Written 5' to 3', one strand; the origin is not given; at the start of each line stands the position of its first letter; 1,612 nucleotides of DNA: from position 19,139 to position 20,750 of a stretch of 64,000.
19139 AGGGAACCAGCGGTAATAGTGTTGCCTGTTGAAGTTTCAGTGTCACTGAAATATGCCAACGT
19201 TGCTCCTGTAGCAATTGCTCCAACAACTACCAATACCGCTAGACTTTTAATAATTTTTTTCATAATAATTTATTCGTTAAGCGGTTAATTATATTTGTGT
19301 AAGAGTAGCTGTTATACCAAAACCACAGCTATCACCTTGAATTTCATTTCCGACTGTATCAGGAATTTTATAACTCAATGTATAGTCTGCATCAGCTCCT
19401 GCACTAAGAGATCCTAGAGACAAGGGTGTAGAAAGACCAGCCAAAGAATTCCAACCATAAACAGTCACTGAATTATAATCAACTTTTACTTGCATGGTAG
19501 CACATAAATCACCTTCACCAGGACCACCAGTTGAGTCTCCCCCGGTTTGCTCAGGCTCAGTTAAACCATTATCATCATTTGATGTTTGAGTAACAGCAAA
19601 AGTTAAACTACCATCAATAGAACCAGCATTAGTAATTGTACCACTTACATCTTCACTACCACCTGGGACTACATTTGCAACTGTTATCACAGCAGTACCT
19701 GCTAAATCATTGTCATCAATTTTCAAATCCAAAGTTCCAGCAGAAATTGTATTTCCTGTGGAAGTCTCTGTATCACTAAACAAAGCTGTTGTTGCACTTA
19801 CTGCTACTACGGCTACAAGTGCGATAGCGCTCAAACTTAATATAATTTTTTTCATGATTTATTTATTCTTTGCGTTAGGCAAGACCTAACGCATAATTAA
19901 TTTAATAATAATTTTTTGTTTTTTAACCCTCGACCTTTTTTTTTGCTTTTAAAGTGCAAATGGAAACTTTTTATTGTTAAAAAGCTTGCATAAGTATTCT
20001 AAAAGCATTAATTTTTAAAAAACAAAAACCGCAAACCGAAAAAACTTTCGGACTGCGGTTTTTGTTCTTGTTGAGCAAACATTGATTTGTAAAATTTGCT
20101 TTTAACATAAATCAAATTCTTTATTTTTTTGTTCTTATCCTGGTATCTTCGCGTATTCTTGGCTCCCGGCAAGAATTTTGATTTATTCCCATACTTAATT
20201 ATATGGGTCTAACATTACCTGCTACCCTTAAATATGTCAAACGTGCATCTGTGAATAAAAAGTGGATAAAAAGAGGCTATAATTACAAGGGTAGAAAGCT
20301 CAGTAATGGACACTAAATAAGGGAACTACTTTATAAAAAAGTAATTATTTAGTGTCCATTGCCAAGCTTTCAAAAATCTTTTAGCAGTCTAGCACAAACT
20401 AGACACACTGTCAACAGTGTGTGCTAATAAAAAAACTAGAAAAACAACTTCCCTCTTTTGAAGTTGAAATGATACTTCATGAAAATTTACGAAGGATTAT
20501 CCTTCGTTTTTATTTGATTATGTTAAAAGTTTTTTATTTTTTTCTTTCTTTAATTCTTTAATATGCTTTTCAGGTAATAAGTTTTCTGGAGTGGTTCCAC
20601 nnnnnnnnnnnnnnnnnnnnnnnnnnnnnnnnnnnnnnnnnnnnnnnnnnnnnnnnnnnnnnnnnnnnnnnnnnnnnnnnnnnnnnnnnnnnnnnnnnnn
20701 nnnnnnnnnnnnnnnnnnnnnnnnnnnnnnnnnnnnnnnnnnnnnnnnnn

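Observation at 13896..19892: SipW-type signal peptidase with three cognate TasA/camelysin-class substrates in a cell-surface operon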

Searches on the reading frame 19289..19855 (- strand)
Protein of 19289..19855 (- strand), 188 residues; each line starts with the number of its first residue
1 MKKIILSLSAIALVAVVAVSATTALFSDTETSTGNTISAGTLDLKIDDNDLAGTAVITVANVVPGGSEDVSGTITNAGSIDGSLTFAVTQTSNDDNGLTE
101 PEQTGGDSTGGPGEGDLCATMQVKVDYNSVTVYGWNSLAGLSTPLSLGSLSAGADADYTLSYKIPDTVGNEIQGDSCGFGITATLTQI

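Call 3: search_protein_families(library=ncbifam, proteins=[window:19289-19855:-], max_evalue=0.1)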
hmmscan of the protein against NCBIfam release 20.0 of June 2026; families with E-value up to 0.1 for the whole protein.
window:19289-19855:- (188 aa): 4 families
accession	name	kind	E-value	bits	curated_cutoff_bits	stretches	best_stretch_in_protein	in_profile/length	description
TIGR04088.1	cognate_SipW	domain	3.3e-06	27.1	19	1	9-42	2-34/34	SipW-dependent-type signal peptide-containing protein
NF058597.1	CoaZ_rpt_PGGG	domain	0.0061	16.6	30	1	20-69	31-81/88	choice-of-anchor Z repeating domain-containing protein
NF038129.1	PEP_NF038129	equivalog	0.02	14.7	65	1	7-94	3-89/194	NF038129 family PEP-CTERM protein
TIGR04429.1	Phr_nterm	subfamily_domain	0.037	14.5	25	1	1-21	1-21/28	Phr family secreted Rap phosphatase inhibitor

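Call 4: search_protein_families(library=pfam, proteins=[window:19289-19855:-], max_evalue=0.1)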
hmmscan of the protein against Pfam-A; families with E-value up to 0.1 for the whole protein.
window:19289-19855:- (188 aa): 1 family
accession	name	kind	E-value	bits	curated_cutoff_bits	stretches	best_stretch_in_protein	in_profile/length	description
PF12389.13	Peptidase_M73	-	2.2e-07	31.4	22.5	1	3-93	5-89/196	Camelysin metallo-endopeptidase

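Call 10: search_solved_structures(query=window:19289-19855:-, max_evalue=10, show_alignments=2)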
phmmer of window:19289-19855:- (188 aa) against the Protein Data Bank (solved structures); distinct sequences matched with E-value up to 10: 0.

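Call 13: find_homologous_proteins(query=window:19289-19855:-, max_evalue=0.001)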
Query window:19289-19855:- (188 aa): 673 proteins with E <= 0.001 among 1900 candidates; the best 120 are listed.
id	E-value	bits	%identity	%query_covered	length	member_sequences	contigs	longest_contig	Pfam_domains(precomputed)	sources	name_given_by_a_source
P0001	5.9e-110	383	100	100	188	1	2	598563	PF12389.14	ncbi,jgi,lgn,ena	ncbi:MAG: TasA family protein [Candidatus Paceibacterota bacterium]|jgi:predicted ribosomally synthe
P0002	3.1e-69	250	70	100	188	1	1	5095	PF12389.14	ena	-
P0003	3.1e-39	153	47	99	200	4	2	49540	PF12389.14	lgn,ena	-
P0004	4.3e-34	136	46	99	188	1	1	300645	PF12389.14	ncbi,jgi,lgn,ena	ncbi:MAG: TasA family protein [Candidatus Paceibacterota bacterium]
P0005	2.9e-32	130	46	100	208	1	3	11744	PF12389.14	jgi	-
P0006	4.9e-31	126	46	98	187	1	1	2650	PF12389.14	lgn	-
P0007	4.6e-30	123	39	100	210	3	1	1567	PF12389.14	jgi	jgi:predicted ribosomally synthesized peptide with SipW-like signal peptide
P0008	3.7e-28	117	40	100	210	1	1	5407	PF12389.14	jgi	jgi:predicted ribosomally synthesized peptide with SipW-like signal peptide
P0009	8.6e-28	115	41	99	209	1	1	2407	PF12389.14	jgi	jgi:predicted ribosomally synthesized peptide with SipW-like signal peptide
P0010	1.8e-27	114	37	100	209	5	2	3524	PF12389.14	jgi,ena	-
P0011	3.9e-27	113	42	94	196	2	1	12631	PF12389.14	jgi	-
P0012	8.0e-27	112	41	99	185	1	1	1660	PF12389.14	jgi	jgi:predicted ribosomally synthesized peptide with SipW-like signal peptide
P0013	5.4e-26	110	43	99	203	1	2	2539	PF12389.14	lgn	-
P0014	7.8e-26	109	42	100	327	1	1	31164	PF12389.14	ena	-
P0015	1.7e-25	108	42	99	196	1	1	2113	PF12389.14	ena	-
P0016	2.8e-25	107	42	99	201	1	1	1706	PF12389.14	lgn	-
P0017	3.1e-25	107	42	99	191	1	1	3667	PF12389.14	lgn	-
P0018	3.5e-25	107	37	99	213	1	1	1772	PF12389.14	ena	-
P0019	3.5e-25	107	42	98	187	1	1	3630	PF12389.14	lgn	-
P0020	4.5e-25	107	39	99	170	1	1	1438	PF12389.14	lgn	-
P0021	4.6e-25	106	43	88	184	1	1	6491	PF12389.14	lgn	-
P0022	4.9e-25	106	41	99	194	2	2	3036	PF12389.14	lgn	-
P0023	5.1e-25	106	36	100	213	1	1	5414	PF12389.14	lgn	-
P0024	7.4e-25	106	33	100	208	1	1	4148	PF12389.14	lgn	-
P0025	1.3e-24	105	42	99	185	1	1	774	PF12389.14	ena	-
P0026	1.7e-24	105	41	99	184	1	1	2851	PF12389.14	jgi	jgi:predicted ribosomally synthesized peptide with SipW-like signal peptide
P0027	2.4e-24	104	39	100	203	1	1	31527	PF12389.14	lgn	-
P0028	2.5e-24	104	37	100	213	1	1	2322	PF12389.14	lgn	-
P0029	2.9e-24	104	41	99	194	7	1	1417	PF12389.14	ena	-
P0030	3.9e-24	103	48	69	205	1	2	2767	PF12389.14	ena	-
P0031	4.1e-24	103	36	100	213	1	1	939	PF12389.14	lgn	-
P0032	4.7e-24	103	41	99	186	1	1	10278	PF12389.14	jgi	jgi:predicted ribosomally synthesized peptide with SipW-like signal peptide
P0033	6.1e-24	103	39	99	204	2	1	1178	PF12389.14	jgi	jgi:predicted ribosomally synthesized peptide with SipW-like signal peptide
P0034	6.8e-24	103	42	99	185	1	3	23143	PF12389.14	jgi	jgi:predicted ribosomally synthesized peptide with SipW-like signal peptide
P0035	6.9e-24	103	40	99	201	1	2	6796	PF12389.14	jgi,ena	-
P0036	7.5e-24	103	36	100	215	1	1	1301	PF12389.14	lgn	-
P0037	9.6e-24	102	41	99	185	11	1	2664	PF12389.14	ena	-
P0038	1.2e-23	102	35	100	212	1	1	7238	PF12389.14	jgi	jgi:spore coat-associated protein N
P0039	1.5e-23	102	43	99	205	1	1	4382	PF12389.14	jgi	jgi:spore coat-associated protein N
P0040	2.0e-23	101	37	100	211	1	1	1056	PF12389.14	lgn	-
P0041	3.4e-23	100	46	99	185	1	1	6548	PF12389.14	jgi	jgi:spore coat-associated protein N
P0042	3.7e-23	100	40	99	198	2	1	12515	PF12389.14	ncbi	-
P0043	4.0e-23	100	39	99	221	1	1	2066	PF12389.14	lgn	-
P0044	4.6e-23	100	38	99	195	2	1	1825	PF12389.14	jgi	jgi:spore coat-associated protein N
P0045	5.6e-23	100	40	100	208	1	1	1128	PF12389.14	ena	-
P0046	9.5e-23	99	47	68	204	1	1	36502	PF12389.14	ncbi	ncbi:TasA family protein [Patescibacteria group bacterium]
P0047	1.1e-22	99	35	87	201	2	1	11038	PF12389.14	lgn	-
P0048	1.1e-22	99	36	100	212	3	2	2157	PF12389.14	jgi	jgi:spore coat-associated protein N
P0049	1.5e-22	98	37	99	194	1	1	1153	PF12389.14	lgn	-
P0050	2.1e-22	98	38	100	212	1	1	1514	PF12389.14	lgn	-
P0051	3.2e-22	97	40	87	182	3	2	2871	PF12389.14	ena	-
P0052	4.2e-22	97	46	63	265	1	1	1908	PF12389.14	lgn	-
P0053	5.9e-22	96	38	99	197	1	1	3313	PF12389.14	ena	-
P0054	8.7e-22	96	35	100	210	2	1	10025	PF12389.14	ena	-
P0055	1.2e-21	95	40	99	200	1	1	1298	PF12389.14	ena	-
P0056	2.2e-21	95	36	100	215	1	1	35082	PF12389.14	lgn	-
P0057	2.4e-21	94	39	99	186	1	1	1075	PF12389.14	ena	-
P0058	2.4e-21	94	44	69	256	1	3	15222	PF12389.14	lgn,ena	-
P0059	2.6e-21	94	46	66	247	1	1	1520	PF12389.14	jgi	jgi:predicted ribosomally synthesized peptide with SipW-like signal peptide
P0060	2.7e-21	94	38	99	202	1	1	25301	PF12389.14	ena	-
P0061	2.9e-21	94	38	99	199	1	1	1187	PF12389.14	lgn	-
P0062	3.6e-21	94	51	62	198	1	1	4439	PF12389.14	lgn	-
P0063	3.7e-21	94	40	96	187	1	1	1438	PF12389.14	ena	-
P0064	3.8e-21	94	41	87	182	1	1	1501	PF12389.14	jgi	-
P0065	4.1e-21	94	46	64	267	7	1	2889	PF12389.14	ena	-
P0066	4.3e-21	94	50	62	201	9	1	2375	PF12389.14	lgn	-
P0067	4.4e-21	94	36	100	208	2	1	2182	PF12389.14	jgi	jgi:predicted ribosomally synthesized peptide with SipW-like signal peptide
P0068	5.5e-21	93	40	100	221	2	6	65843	PF12389.14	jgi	-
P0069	6.2e-21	93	37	99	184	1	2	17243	PF12389.14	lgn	-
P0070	7.9e-21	93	38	98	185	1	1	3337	PF12389.14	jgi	jgi:predicted ribosomally synthesized peptide with SipW-like signal peptide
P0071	8.1e-21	93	52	62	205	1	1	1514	PF12389.14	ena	-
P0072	8.7e-21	93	40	99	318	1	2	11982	PF12389.14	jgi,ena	jgi:predicted ribosomally synthesized peptide with SipW-like signal peptide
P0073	1.1e-20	92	41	99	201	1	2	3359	PF12389.14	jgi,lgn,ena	-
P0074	1.1e-20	92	50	62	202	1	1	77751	PF12389.14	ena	-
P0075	1.1e-20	92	42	72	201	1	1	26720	PF12389.14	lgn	-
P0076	1.4e-20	92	40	99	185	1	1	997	PF12389.14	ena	-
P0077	2.3e-20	91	42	99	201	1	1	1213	PF12389.14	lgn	-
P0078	2.3e-20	91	35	100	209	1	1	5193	PF12389.14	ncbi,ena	-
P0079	2.3e-20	91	39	99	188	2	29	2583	PF12389.14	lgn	-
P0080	2.4e-20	91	39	99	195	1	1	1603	PF12389.14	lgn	-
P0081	2.7e-20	91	41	69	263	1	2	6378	PF12389.14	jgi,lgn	jgi:predicted ribosomally synthesized peptide with SipW-like signal peptide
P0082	2.9e-20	91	43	89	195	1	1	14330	PF12389.14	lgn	-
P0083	2.9e-20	91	40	99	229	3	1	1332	PF12389.14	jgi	jgi:predicted ribosomally synthesized peptide with SipW-like signal peptide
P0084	3.2e-20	91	37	100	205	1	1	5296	PF12389.14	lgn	-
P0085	3.4e-20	91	44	71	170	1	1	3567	PF12389.14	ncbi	-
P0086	3.6e-20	91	39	99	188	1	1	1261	PF12389.14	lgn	-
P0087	3.7e-20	90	40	99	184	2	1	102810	PF12389.14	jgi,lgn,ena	-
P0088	3.9e-20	90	41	99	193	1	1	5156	PF12389.14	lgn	-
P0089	4.6e-20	90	39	99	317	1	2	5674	PF12389.14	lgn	-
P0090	5.3e-20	90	41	99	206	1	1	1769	PF12389.14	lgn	-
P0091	5.5e-20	90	38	87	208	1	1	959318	PF12389.14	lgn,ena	-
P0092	7.9e-20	89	35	100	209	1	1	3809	PF12389.14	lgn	-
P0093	9.9e-20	89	33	99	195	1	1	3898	PF12389.14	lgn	-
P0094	1.2e-19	89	36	99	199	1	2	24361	PF12389.14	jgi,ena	-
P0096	1.4e-19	89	37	99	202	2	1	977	PF12389.14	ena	-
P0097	1.4e-19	89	46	70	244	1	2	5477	PF12389.14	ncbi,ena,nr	ncbi:hypothetical protein J7K03_02760 [bacterium]|nr:hypothetical protein [bacterium]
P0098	1.7e-19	88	37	93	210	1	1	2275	PF12389.14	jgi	jgi:predicted ribosomally synthesized peptide with SipW-like signal peptide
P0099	1.9e-19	88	46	72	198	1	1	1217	PF12389.14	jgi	-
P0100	2.0e-19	88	46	64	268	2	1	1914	PF12389.14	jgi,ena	-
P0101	2.2e-19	88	40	85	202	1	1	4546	PF12389.14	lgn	-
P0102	2.3e-19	88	37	99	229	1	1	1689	PF12389.14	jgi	-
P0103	2.3e-19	88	32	100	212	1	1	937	PF12389.14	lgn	-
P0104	2.3e-19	88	36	100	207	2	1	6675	PF12389.14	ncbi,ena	-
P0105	2.3e-19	88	37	99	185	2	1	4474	PF12389.14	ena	-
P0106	3.7e-19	87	39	98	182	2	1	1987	PF12389.14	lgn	-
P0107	5.0e-19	87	37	98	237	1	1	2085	PF12389.14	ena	-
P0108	5.1e-19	87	38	99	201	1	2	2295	PF12389.14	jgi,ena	-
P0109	5.3e-19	87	35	99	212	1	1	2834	PF12389.14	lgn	-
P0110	5.7e-19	87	37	99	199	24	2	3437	PF12389.14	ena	-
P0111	5.8e-19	87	35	99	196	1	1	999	PF12389.14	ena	-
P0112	7.2e-19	86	43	54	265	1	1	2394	PF12389.14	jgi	-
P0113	8.3e-19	86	41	100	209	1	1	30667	PF12389.14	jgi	-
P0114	8.6e-19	86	36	99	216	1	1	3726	PF12389.14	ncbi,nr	ncbi:M73 family metallopeptidase [Patescibacteria group bacterium]|nr:M73 family metallopeptidase [P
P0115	8.8e-19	86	43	54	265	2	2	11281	PF12389.14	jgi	-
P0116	9.0e-19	86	36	100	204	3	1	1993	PF12389.14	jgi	jgi:predicted ribosomally synthesized peptide with SipW-like signal peptide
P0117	9.5e-19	86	40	70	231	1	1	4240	PF12389.14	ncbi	-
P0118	1.1e-18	86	35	99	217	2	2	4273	PF12389.14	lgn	-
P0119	1.1e-18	86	39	99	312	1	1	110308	PF12389.14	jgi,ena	-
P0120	1.3e-18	85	42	64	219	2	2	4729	PF12389.14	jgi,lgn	-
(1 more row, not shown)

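Call 26: predict_structure(alignment_id=A1)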
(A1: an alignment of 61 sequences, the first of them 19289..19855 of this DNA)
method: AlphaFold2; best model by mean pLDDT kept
length: 188 residues; sequences in the alignment: 61
mean_pLDDT: 85.7   pTM: 0.71
mean pLDDT of the five models: 85.7, 83.7, 83.3, 82.7, 82.7
residues with pLDDT >= 90: 100; 70-90: 65; 50-70: 20; < 50: 3
segments of 3 or more residues with pLDDT < 50: none
pLDDT, mean of each block of 10 residues (from residue 1): 84 81 54 62 91 76 91 95 94 85 73 87 96 93 93 97 94 89 93
secondary structure, 60 per line:
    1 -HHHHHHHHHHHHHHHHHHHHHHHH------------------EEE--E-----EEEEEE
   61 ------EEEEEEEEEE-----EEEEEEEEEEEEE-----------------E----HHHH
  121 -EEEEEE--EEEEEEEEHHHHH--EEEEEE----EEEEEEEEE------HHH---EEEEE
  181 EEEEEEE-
elements in order: H2-25 E44-46 E55-60 E67-76 E82-94 H117-120 E122-127 E130-137 H138-142 E145-150 E155-163 E176-187

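Call 31: fold_search(model_id=the predicted structure, library=pdb)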
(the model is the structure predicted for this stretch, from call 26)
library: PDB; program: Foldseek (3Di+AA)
matches with E <= 10: 1200; with E <= 0.001: 2
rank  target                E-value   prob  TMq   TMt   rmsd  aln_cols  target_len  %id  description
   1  8aur_A                3.9e-05  1.00  0.55  0.46   4.6       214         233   14  Cryo-EM structure of a TasA fibre (released 2022-11-30)
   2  5of1_B                8.8e-04  1.00  0.50  0.50   4.1       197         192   14  The structural versatility of TasA in B. subtilis biofilm formation (released 2018-03-21)
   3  6fvi                  2.5e-03  1.00  0.33  0.41   6.6       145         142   11  ASH / PapD-like domain of human CEP192 (PapD-like domain 7) (released 2019-03-20)
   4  9wca_F                8.2e-03  0.96  0.31  0.20   9.2       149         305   11  Closed state of A8 gpJ 713 central tail fiber (released 2026-01-28)
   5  5iqo_A                8.7e-03  0.84  0.25  0.32   8.0       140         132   14  Crystal structure of the E. coli type 1 pilus subunit FimG (engineered variant with substitutions Q134E and S138E; N-t (released 2016-07-06)
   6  1h6e_A                1.0e-02  0.98  0.32  0.28   8.8       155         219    8  MU2 ADAPTIN SUBUNIT (AP50) OF AP2 ADAPTOR (SECOND DOMAIN), COMPLEXED WITH CTLA-4 INTERNALIZATION PEPTIDE TTGVYVKMPPT (released 2001-11-28)
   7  6ojn_A                1.2e-02  0.60  0.28  0.16  10.4       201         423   11  Comparative Model of SGIV Major Coat Protein (MCP) Trimer Based on Cryo-EM Map (released 2019-06-12)
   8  2wmp_B                1.3e-02  0.94  0.33  0.46   8.6       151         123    8  Structure of the E. coli chaperone PapD in complex with the pilin domain of the PapGII adhesin (released 2010-08-25)
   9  8a28_A                1.3e-02  0.91  0.31  0.18   9.3       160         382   14  Structure of the astacin zymogen of LAST-MAM from Limulus polyphemus (released 2022-10-19)
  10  8xcj_F                1.3e-02  0.60  0.24  0.13  10.5       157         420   13  Open State of central tail fiber of bacteriophage lambda upon binding to LamB (gpJ713-LamB complex) (released 2024-05-01)
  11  7kmp                  1.4e-02  0.91  0.26  0.06  16.2       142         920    8  Crystal structure of the GH31 alpha-xylosidase (Xac1773) from Xanthomonas citri (released 2021-05-26)
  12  6yf6_A                1.4e-02  0.96  0.30  0.37   7.2       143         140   11  EclA C-terminal domain; sugar-binding protein (released 2021-04-07)
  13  7pjj                  1.5e-02  0.80  0.28  0.09   8.6       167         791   12  Structure of the Family-3 Glycosyl Hydrolase BcpE2 from Streptomyces scabies (released 2022-07-13)
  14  3bfq_G                1.6e-02  0.82  0.25  0.33   8.6       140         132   13  Crystal structure of truncated FimG (FimGt) in complex with the donor strand peptide of FimF (DSF) (released 2008-03-04)
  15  9fmt_C                2.0e-02  0.87  0.33  0.13   9.1       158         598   11  Cryo-EM structure of the BcsB hexameric crown from the E. coli cellulose secretion macrocomplex (released 2024-10-16)
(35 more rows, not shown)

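Call 58: find_encoding_contigs(protein=P0002, flank=5000, max_places=2)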
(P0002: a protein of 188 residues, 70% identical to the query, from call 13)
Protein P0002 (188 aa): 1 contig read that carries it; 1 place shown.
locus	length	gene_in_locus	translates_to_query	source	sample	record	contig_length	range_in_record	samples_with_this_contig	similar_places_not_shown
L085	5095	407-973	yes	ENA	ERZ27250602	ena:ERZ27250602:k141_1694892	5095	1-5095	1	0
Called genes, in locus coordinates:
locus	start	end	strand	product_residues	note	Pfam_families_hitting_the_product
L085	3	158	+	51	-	?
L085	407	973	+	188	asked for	PF12389:Peptidase_M73 (weak)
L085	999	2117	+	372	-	-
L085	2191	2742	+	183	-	PF10502:Peptidase_S26 (weak)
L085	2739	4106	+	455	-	PF12389:Peptidase_M73 (weak), PF00932:LTD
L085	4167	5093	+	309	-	?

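Call 59: find_encoding_contigs(protein=P0004, flank=8000, max_places=1)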
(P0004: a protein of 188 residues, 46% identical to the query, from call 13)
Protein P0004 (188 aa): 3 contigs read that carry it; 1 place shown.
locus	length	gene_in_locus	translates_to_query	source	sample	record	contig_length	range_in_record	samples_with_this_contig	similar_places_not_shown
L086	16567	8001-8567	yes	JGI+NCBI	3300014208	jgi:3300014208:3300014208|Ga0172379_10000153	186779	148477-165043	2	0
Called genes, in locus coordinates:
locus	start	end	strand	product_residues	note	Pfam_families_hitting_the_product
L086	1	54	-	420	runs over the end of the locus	PF08245:Mur_ligase_M, PF02875:Mur_ligase_C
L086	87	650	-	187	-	PF01330:RuvA_N, PF14520:HHH_5, PF07499:RuvA_C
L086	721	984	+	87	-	PF01649:Ribosomal_S20p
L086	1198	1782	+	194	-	PF06941:NT5C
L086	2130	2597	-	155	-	-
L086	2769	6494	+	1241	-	PF13229:Beta_helix (weak), PF00561:Abhydrolase_1 (weak), PF02450:LCAT, PF24096:DUF7379 (weak)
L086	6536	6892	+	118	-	-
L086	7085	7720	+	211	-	PF07155:ECF-ribofla_trS (faint)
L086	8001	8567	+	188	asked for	PF12389:Peptidase_M73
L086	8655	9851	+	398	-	PF12389:Peptidase_M73 (weak)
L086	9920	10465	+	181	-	-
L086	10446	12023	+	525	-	PF00932:LTD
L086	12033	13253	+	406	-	PF16656:Pur_ac_phosph_N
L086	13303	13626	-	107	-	PF01906:YbjQ_1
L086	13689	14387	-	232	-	PF00535:Glycos_transf_2, PF10111:Glyco_tranf_2_2, PF13641:Glyco_tranf_2_3 (weak)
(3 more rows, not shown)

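Call 67: search_solved_structures(query=A1, max_evalue=10, show_alignments=1)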
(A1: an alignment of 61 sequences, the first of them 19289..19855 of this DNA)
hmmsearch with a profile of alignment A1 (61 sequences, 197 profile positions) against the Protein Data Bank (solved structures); distinct sequences matched with E-value up to 10: 5.
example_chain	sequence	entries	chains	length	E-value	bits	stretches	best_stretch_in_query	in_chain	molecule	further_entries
8aur_A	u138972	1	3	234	2.2e-07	34.4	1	31-102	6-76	Major biofilm matrix component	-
5of1_A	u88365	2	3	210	3.2e-07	33.8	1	32-102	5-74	Spore coat-associated protein N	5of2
9sj2_C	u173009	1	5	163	0.00023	24.5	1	32-89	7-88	AbpX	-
9rhp_A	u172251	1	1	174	0.00079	22.7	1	44-89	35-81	Archaeal bundling protein X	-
6f2g_B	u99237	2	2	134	0.7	13.1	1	47-79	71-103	Nanobody 74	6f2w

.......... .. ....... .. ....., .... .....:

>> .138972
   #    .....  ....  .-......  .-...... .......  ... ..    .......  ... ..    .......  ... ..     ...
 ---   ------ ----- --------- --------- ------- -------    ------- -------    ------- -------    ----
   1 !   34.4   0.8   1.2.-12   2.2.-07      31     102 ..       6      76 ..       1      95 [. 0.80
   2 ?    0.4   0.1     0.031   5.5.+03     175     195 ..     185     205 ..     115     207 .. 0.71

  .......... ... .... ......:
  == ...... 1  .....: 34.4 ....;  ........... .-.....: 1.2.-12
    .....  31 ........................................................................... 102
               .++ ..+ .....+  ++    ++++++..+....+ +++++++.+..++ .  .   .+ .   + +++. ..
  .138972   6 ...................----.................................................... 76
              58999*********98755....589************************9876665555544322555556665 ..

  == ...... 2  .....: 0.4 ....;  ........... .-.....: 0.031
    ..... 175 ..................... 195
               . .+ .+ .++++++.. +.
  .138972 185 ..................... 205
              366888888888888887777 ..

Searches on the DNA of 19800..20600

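Call 50: search_rna_families(source=window, start=19800, end=20600, threshold=evalue, max_evalue=1)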
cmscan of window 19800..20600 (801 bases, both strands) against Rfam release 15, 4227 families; matches with E-value up to 1: 15.
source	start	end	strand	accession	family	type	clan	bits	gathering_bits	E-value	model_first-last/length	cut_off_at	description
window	20292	20373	+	RF03851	mir-1002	Gene; miRNA;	-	28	85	0.012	1-89/89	no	mir-1002 microRNA precursor family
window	20292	20373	-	RF04251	MIR5070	Gene; miRNA;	CL00139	24.1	100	0.051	19-98/116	no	MIR5070 microRNA precursor family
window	19961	20089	-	RF02634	EF3314_EF3315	Gene; sRNA;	-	23.5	100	0.0045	1-141/141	no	Enterococcus sRNA EF3314_EF3315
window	19980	20066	+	RF00125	IS128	Gene; sRNA;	-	22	80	0.042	122-198/209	no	IS128 RNA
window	19939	20071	-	RF00542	snopsi28S-1192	Gene; snRNA; snoRNA; HACA-box;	-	21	44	0.43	1-138/138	no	Small nucleolar RNA psi28S-1192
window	19996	20095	-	RF04128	MIR8562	Gene; miRNA;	-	20.6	211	0.25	69-174/242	no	MIR8562 microRNA precursor family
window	20293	20372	+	RF03382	mir-635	Gene; miRNA;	-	20.5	100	0.14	1-92/92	no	mir-635 microRNA precursor family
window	19891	20007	-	RF01578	RUF1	Gene; sRNA;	-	20.2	70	0.24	1-264/264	no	Plasmodium RNA of unkown function RUF1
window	19960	20070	-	RF02515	AfaR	Gene; sRNA;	-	19.5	100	0.67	1-234/234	no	AfaR small RNA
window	20292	20373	-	RF00790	mir-358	Gene; miRNA;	-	19.1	65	0.3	15-93/114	no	mir-358 microRNA precursor family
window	20021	20066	-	RF04099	MIR837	Gene; miRNA;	-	18.5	117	0.92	1-122/122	no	MIR837 microRNA precursor family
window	20295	20370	-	RF04149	MIR447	Gene; miRNA;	-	18.2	200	0.37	1-236/236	no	MIR447 microRNA precursor family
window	20293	20372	-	RF03382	mir-635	Gene; miRNA;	-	17.6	100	1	1-92/92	no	mir-635 microRNA precursor family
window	20221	20426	+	RF03159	RAGATH-7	Gene; sRNA;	-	16.6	111.8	0.39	1-208/208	no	RAGATH-7 RNA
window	19957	20064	+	RF01494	rliD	Gene; antisense;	-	14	50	0.24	1-327/327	no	Listeria sRNA rliD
